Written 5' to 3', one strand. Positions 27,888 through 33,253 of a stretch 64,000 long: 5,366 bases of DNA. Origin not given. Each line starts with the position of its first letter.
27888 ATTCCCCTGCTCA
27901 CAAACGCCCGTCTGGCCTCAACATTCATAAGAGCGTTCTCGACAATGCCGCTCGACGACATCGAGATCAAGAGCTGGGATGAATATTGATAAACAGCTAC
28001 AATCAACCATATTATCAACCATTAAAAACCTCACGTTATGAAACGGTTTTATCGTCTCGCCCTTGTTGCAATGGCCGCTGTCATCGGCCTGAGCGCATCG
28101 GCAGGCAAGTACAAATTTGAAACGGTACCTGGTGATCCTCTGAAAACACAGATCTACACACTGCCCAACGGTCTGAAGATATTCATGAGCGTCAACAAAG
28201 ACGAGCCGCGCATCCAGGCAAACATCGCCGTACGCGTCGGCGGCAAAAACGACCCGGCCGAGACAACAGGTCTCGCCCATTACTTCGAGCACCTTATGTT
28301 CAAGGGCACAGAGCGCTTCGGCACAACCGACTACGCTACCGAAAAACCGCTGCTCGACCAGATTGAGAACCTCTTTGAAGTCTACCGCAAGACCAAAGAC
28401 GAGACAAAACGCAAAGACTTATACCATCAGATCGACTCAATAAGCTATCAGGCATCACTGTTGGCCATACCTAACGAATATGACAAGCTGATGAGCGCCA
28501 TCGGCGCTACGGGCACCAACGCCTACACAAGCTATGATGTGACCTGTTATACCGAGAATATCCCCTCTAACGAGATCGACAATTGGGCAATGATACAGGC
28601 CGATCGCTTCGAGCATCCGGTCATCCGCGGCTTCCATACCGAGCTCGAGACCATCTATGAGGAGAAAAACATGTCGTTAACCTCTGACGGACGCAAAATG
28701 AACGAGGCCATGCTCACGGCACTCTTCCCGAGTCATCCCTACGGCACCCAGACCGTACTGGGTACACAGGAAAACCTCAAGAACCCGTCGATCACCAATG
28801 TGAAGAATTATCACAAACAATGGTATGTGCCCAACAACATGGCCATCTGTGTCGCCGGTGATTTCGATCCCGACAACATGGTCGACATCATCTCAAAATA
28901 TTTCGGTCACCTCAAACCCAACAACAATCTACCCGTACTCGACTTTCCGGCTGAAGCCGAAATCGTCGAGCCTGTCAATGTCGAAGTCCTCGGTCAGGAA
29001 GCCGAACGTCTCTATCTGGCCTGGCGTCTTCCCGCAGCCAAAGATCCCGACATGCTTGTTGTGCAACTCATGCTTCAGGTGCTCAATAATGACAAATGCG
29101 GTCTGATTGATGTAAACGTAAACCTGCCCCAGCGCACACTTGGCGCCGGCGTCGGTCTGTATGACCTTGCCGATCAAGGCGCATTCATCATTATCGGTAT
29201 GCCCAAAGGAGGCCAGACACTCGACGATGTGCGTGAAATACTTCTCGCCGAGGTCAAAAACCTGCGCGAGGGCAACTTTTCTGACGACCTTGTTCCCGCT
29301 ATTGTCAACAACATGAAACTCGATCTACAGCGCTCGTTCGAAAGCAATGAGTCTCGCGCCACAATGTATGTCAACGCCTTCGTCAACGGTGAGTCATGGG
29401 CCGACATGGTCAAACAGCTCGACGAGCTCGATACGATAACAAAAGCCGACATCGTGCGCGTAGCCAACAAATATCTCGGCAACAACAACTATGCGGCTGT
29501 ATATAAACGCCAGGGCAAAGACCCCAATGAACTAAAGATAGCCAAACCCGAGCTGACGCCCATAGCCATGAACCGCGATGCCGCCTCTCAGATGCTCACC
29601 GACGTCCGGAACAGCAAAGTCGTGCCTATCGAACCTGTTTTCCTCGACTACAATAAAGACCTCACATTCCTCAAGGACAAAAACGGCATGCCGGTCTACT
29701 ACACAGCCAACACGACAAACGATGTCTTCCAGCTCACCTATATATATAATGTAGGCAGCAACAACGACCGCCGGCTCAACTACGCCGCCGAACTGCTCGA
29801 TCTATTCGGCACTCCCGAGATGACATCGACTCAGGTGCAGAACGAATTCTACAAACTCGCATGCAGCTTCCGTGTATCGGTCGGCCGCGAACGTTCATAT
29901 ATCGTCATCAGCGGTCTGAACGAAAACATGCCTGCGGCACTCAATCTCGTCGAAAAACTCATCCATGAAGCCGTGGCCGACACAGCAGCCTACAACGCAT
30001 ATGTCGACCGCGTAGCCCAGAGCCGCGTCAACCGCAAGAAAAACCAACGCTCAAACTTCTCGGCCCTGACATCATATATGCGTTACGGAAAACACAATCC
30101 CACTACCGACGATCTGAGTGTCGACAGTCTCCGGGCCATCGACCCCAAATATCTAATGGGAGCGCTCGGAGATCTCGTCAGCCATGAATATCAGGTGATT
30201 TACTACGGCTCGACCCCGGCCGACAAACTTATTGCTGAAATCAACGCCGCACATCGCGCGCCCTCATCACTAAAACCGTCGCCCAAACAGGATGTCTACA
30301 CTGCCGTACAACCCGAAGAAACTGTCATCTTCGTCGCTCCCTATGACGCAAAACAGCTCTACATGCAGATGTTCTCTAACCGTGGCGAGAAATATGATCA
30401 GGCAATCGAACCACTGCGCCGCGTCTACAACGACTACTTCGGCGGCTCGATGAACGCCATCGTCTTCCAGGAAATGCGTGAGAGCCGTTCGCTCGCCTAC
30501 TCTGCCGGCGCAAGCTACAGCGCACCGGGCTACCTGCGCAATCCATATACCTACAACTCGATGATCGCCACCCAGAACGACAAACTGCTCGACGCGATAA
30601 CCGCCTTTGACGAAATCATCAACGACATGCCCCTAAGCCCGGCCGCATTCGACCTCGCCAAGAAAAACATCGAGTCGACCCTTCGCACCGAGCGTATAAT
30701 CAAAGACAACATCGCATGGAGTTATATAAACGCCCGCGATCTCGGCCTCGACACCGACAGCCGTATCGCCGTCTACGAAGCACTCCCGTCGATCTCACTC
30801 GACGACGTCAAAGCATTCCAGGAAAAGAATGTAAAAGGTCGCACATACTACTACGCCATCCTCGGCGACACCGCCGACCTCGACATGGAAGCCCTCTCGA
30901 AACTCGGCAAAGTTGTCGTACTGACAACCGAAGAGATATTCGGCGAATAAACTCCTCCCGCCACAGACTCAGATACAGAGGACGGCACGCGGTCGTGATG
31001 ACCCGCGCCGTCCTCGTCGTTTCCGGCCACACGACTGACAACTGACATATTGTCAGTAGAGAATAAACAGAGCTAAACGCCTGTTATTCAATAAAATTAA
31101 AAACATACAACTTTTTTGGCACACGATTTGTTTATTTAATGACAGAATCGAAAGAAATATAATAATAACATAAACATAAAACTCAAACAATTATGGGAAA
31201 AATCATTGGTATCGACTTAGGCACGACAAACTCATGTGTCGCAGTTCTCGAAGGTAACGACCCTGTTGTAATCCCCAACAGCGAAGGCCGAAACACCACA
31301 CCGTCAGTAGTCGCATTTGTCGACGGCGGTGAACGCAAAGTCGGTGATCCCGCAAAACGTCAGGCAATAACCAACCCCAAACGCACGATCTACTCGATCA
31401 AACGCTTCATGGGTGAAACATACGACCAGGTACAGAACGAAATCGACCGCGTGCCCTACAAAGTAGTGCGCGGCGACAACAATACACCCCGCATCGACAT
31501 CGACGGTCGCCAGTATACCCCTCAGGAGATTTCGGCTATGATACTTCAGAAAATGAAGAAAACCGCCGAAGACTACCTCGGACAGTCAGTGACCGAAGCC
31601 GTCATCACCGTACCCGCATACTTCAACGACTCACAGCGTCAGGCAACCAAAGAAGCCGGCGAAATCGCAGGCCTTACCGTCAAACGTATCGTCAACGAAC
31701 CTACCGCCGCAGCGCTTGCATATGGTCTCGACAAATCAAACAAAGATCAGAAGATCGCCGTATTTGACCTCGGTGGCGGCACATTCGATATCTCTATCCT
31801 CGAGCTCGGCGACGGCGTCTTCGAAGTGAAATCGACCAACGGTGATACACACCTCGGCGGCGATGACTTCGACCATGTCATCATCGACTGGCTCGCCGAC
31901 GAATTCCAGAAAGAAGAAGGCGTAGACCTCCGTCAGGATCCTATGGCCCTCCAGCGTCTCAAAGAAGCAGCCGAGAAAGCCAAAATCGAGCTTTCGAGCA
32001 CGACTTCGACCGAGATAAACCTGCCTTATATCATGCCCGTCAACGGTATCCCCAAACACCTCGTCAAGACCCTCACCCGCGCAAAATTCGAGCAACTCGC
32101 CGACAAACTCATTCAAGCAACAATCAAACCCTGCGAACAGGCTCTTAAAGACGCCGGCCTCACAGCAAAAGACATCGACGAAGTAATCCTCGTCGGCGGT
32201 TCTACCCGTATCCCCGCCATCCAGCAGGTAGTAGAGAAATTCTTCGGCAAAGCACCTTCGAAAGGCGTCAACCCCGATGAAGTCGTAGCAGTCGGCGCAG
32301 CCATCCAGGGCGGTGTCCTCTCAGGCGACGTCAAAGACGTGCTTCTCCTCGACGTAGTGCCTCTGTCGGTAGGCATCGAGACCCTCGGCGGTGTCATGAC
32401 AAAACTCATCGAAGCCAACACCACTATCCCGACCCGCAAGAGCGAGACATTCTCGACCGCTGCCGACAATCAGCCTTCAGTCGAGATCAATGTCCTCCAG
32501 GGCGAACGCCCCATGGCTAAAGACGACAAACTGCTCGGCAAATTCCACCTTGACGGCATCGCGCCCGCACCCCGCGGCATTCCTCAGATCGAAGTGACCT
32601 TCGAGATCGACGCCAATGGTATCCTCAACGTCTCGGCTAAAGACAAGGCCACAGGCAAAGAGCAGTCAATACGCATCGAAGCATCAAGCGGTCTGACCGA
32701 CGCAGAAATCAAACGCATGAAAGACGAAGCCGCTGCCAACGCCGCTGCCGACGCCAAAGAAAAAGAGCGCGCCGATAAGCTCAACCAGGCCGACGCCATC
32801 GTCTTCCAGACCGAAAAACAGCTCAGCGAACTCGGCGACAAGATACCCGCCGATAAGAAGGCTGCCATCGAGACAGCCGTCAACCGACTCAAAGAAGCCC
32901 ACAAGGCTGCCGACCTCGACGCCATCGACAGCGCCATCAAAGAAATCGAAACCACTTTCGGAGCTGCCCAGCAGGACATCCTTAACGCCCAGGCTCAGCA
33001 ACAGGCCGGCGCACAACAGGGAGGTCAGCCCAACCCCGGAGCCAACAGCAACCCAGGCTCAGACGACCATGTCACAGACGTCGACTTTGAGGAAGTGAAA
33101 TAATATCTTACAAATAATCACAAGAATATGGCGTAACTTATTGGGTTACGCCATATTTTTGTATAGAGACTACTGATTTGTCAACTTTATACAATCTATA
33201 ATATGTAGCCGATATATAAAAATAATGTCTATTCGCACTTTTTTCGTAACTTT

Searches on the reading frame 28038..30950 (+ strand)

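Call 89: search_protein_families(library=pfam, proteins=[window:28038-30950:+], max_evalue=0.00001)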
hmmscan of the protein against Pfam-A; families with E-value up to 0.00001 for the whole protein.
window:28038-30950:+ (970 aa): 2 families
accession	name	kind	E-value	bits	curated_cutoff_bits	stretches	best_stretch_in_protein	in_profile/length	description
PF05193.26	Peptidase_M16_C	-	2.9e-32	112.4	23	1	253-425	5-180/181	Peptidase M16 inactive domain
PF00675.25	Peptidase_M16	-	2.9e-11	43.9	22.3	1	54-97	7-51/149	Insulinase (Peptidase family M16)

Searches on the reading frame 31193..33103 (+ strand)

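Call 89: search_protein_families(library=pfam, proteins=[window:31193-33103:+], max_evalue=0.00001)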
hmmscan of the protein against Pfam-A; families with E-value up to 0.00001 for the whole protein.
window:31193-33103:+ (636 aa): 2 families
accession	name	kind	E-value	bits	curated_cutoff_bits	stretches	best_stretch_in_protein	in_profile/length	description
PF00012.26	HSP70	-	2.3e-262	872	20.6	1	4-591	1-592/599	Hsp70 protein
PF06723.19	MreB_Mbl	-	1.2e-17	64.2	27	1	115-370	76-316/327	MreB/Mbl protein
